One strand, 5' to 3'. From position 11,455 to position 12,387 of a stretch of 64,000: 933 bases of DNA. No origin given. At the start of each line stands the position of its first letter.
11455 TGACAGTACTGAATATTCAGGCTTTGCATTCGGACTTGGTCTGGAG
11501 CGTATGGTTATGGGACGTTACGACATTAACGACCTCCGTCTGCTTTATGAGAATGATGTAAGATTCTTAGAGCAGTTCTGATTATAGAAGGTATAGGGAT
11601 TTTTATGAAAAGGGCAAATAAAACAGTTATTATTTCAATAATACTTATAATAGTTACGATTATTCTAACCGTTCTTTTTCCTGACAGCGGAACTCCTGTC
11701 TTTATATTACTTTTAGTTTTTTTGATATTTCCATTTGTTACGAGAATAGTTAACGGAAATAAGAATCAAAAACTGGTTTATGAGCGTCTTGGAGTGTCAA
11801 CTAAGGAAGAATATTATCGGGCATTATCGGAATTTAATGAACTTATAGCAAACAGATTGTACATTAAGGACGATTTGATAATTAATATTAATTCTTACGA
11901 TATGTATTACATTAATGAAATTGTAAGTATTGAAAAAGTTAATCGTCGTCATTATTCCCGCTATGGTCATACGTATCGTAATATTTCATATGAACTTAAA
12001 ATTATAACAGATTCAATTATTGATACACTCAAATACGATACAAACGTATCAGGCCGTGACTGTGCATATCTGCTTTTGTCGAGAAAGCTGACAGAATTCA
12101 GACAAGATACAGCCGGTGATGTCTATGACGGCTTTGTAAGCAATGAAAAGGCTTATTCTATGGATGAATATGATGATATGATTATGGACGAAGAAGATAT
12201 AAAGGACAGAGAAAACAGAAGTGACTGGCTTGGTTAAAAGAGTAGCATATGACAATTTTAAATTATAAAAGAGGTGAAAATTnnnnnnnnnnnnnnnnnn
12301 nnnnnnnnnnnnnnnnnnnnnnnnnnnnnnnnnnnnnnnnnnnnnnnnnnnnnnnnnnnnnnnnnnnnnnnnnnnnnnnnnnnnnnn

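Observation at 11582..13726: AT-rich three-gene cassette splits the essential pheS-pheT operon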

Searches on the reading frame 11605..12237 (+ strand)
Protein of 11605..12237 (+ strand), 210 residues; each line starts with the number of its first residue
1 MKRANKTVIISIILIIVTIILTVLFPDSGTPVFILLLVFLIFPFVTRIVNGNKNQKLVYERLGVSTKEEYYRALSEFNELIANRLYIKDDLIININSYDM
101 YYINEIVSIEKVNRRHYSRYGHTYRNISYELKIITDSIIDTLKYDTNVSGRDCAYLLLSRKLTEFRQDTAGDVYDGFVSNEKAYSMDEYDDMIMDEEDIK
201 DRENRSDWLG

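Call 3: search_protein_families(library=pfam, proteins=[window:11605-12237:+], max_evalue=0.1)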
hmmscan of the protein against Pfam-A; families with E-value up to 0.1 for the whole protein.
window:11605-12237:+ (210 aa): 0 families

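Call 4: search_protein_families(library=padloc, proteins=[window:11605-12237:+], max_evalue=0.1)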
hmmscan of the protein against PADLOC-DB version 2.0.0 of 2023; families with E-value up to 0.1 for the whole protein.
window:11605-12237:+ (210 aa): 0 families

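Call 5: search_protein_families(library=ncbifam, proteins=[window:11605-12237:+], max_evalue=0.1)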
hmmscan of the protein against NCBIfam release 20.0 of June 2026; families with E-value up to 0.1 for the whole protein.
window:11605-12237:+ (210 aa): 0 families

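Call 52: find_homologous_proteins(query=window:11605-12237:+, max_evalue=0.001)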
Query window:11605-12237:+ (210 aa): 14 proteins with E <= 0.001 among 269 candidates.
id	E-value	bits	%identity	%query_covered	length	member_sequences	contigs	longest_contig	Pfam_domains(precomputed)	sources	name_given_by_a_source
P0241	1.7e-130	451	100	100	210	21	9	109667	-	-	-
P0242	2.4e-109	382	86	100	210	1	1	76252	-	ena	-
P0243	7.2e-72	259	60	100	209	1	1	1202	-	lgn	-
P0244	2.0e-65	238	98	57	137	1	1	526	-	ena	-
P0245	1.5e-57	213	60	77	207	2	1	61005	-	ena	-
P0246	4.8e-49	185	44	100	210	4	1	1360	-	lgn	-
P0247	2.0e-46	176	45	99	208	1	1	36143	-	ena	-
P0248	2.3e-45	173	44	99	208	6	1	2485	-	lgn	-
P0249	6.8e-27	113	36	97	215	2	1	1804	-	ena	-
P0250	6.7e-26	109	34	100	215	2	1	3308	-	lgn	-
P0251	2.2e-25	108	34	97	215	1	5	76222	-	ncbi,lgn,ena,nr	ncbi:MAG: hypothetical protein IKK66_10500 [Ruminococcus sp.]|nr:hypothetical protein [Ruminococcus 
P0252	2.3e-25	108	33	98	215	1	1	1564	-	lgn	-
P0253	9.0e-24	102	34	97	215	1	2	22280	-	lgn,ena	-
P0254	1.2e-22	99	39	75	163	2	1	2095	-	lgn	-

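Call 55: search_protein_families(library=pfam, alignment_id=A2, max_evalue=0.05)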
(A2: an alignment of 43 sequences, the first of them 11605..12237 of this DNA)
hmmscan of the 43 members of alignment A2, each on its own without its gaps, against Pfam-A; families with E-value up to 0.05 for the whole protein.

A. member 1, window:11605-12237:+ (210 aa): 0 families

B. families by the number of members that match (of 43 scanned): 21 families
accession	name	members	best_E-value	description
PF03706.18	LPG_synthase_TM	2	0.0022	Lysylphosphatidylglycerol synthase TM region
PF08372.16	PRT_C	2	0.0022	Plant phosphoribosyltransferase C-terminal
PF04932.20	Wzy_C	2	0.0049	O-Antigen ligase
PF11241.13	DUF3043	2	0.021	Protein of unknown function (DUF3043)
PF01757.29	Acyl_transf_3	1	0.0036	Acyltransferase domain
PF09973.14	DUF2208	1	0.005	Predicted membrane protein (DUF2208)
PF04888.17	SseC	1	0.0073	Secretion system effector C (SseC) like family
PF13515.12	FUSC_2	1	0.0075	Fusaric acid resistance protein-like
PF12666.12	PrgI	1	0.0081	PrgI family protein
PF13331.11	DUF4093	1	0.012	Domain of unknown function (DUF4093)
PF14015.11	DUF4231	1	0.018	Protein of unknown function (DUF4231)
PF06664.17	WLS-like_TM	1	0.021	Wntless-like, transmembrane domain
PF06173.18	DUF986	1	0.031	Protein of unknown function (DUF986)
PF15860.11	DUF4728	1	0.032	Domain of unknown function (DUF4728)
PF02687.27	FtsX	1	0.035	FtsX-like permease C-terminal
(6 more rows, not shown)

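Call 64: predict_structure(alignment_id=A3)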
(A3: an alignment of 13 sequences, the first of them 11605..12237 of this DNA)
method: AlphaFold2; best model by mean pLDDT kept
length: 210 residues; sequences in the alignment: 13
mean_pLDDT: 71.2   pTM: 0.55
mean pLDDT of the five models: 71.2, 70.0, 68.7, 58.5, 57.8
residues with pLDDT >= 90: 23; 70-90: 95; 50-70: 51; < 50: 41
segments of 3 or more residues with pLDDT < 50: 1-3, 170-195, 204-210
pLDDT, mean of each block of 10 residues (from residue 1): 55 69 68 70 66 81 88 90 88 89 89 68 67 89 85 86 70 43 41 49 45
secondary structure, 60 per line:
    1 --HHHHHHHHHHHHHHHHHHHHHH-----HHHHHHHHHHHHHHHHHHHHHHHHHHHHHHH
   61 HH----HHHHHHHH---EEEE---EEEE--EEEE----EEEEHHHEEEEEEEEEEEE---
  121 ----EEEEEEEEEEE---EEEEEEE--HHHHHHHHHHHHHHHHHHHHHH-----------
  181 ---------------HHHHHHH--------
elements in order: H3-24 H30-62 H67-74 E78-81 E85-88 E91-94 E99-102 E106-117 E125-135 E139-145 H148-169 H196-202

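Call 66: fold_search(model_id=the predicted structure, library=pdb)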
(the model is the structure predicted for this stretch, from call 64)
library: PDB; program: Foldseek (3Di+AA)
matches with E <= 10: 503; with E <= 0.001: 0
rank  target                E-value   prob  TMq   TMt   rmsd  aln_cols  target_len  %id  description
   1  5mmj_y                1.6e-01  0.60  0.19  0.29   7.3        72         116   12  Structure of the small subunit of the chloroplast ribosome (released 2017-01-11)
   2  3voq_B                2.3e-01  0.51  0.22  0.37   5.7        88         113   11  Crystal structure of the pleckstrin homology domain of human Sin1, a TORC2 subunit (released 2012-04-11)
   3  5x8r_y                3.2e-01  0.51  0.19  0.30   5.4        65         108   12  Structure of the 30S small subunit of chloroplast ribosome from spinach (released 2017-06-07)
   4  9q6c_A                3.2e-01  0.28  0.15  0.15   7.6        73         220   15  Cryo-EM structure of octameric COMMD-like protein MBK5214510 from Flavobacteriaceae bacterium (released 2025-10-01)
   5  5wbf_B                3.4e-01  0.15  0.16  0.14  16.2       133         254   12  Double CACHE (dCACHE) sensing domain of TlpC chemoreceptor from Helicobacter pylori (released 2017-11-08)
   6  9eez                  3.6e-01  0.10  0.11  0.09  14.6       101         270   14  STEP (PTPN5) with active-site disulfide bond and covalent ligand bound to distal C505 and C518 (released 2024-12-11)
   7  9kby_A                4.0e-01  0.28  0.17  0.06   6.0        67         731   12  Cryo-EM structure of DCL4-Hairpin RNA complex (released 2026-02-18)
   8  6bp6_A                4.0e-01  0.23  0.15  0.30   6.7        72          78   14  Crystal structure of Commd9 COMM domain (released 2018-08-15)
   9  9eey                  4.0e-01  0.12  0.12  0.10  15.3       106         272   14  STEP (PTPN5) with active-site disulfide bond and allosteric-site loop shift (released 2024-12-11)
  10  6b3y_A                4.2e-01  0.33  0.27  0.26  13.1       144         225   12  Crystal structure of the PH-like domain from DENND3 (released 2018-01-24)
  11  6eri_BV               4.8e-01  0.51  0.19  0.31   6.0        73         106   10  Structure of the chloroplast ribosome with chl-RRF and hibernation-promoting factor (released 2018-04-18)
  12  6bp6_B                4.8e-01  0.30  0.18  0.33   6.3        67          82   13  Crystal structure of Commd9 COMM domain (released 2018-08-15)
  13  6edx                  5.3e-01  0.23  0.16  0.26  14.3        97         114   12  Crystal Structure of SGK3 PX domain (released 2018-09-05)
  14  8sls                  6.0e-01  0.10  0.11  0.09  14.2       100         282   13  Crystal structure of human STEP (PTPN5) at cryogenic temperature (100 K) and ambient pressure (0.1 MPa) (released 2023-06-21)
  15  2bij                  6.4e-01  0.08  0.12  0.09  15.0       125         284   11  Crystal structure of the human protein tyrosine phosphatase PTPN5 (STEP, striatum enriched enriched Phosphatase) (released 2005-03-17)
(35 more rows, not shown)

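Call 83: search_protein_representatives(alignment_id=A3)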
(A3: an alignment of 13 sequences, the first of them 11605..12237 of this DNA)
Query: 13 sequences, 207 profile positions. Proteins with E-value up to 0.001 (for the whole library): 26; up to 1e-10: 8; up to 1e-30: 3. The best 26 are listed.
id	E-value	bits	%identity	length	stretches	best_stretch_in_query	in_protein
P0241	3.6e-91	320.8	-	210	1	1-207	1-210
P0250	9.1e-90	316.3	-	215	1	4-207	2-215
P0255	2.4e-41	158.1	-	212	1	4-207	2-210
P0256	4.6e-30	121.2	-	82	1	129-207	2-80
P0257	2.6e-22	95.9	-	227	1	22-206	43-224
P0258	2.7e-17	79.5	-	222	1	9-207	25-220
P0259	8.9e-15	71.3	-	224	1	15-207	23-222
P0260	4.2e-13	65.8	-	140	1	71-207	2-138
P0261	3.0e-07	46.7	-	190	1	4-163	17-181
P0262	1.9e-06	44.1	-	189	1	12-131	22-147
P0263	4.5e-06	42.9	-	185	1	5-156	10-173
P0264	9.1e-06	41.9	-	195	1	11-161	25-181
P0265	2.0e-05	40.7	-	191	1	12-157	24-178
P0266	3.4e-05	40.0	-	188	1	3-157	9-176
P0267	3.9e-05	39.8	-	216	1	8-162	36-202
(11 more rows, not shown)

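Call 88: find_encoding_contigs(protein=window:11605-12237:+, flank=5000, max_places=10)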
Protein window:11605-12237:+ (210 aa): 12 contigs read that carry it; 8 places shown.
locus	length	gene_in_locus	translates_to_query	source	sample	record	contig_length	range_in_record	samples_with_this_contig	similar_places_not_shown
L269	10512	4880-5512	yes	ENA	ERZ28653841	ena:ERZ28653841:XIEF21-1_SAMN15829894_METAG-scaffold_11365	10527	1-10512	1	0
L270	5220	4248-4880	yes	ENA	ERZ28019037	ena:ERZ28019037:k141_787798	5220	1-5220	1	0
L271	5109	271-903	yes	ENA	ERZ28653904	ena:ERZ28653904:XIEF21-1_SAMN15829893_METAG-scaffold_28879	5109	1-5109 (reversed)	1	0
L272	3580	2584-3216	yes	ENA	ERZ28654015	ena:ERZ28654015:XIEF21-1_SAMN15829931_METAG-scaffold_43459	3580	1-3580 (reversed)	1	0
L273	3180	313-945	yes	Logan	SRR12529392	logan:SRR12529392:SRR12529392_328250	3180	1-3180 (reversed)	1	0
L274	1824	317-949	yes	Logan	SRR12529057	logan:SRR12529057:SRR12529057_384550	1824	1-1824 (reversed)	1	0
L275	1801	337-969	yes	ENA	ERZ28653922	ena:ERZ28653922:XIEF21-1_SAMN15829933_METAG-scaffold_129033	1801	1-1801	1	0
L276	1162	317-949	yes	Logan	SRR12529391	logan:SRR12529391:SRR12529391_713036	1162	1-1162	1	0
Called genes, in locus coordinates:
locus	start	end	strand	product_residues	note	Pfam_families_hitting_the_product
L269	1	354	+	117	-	?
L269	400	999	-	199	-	-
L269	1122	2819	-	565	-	PF03853:YjeF_N, PF01256:Carb_kinase, PF02110:HK (weak)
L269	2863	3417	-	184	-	PF19601:DUF6106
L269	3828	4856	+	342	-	PF02912:Phe_tRNA-synt_N, PF01409:tRNA-synt_2d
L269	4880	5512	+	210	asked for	-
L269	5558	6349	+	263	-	PF09520:HinfI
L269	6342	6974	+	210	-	PF13391:HNH_2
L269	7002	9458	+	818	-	PF01588:tRNA_bind, PF03483:B3_4, PF03484:B5, PF17759:tRNA_synthFbeta, PF03147:FDX-ACB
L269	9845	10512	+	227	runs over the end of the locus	?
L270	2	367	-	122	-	?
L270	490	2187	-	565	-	PF03853:YjeF_N, PF01256:Carb_kinase, PF02110:HK (weak)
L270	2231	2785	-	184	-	PF19601:DUF6106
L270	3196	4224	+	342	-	PF02912:Phe_tRNA-synt_N, PF01409:tRNA-synt_2d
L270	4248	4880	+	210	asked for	-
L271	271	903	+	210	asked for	-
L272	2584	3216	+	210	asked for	-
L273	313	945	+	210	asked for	-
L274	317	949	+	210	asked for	-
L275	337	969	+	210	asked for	-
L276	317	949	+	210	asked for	-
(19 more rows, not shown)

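Call 94: search_protein_families(library=phrogs, proteins=[window:11605-12237:+], max_evalue=0.01)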
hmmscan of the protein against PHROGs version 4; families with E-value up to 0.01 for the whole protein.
window:11605-12237:+ (210 aa): 0 families
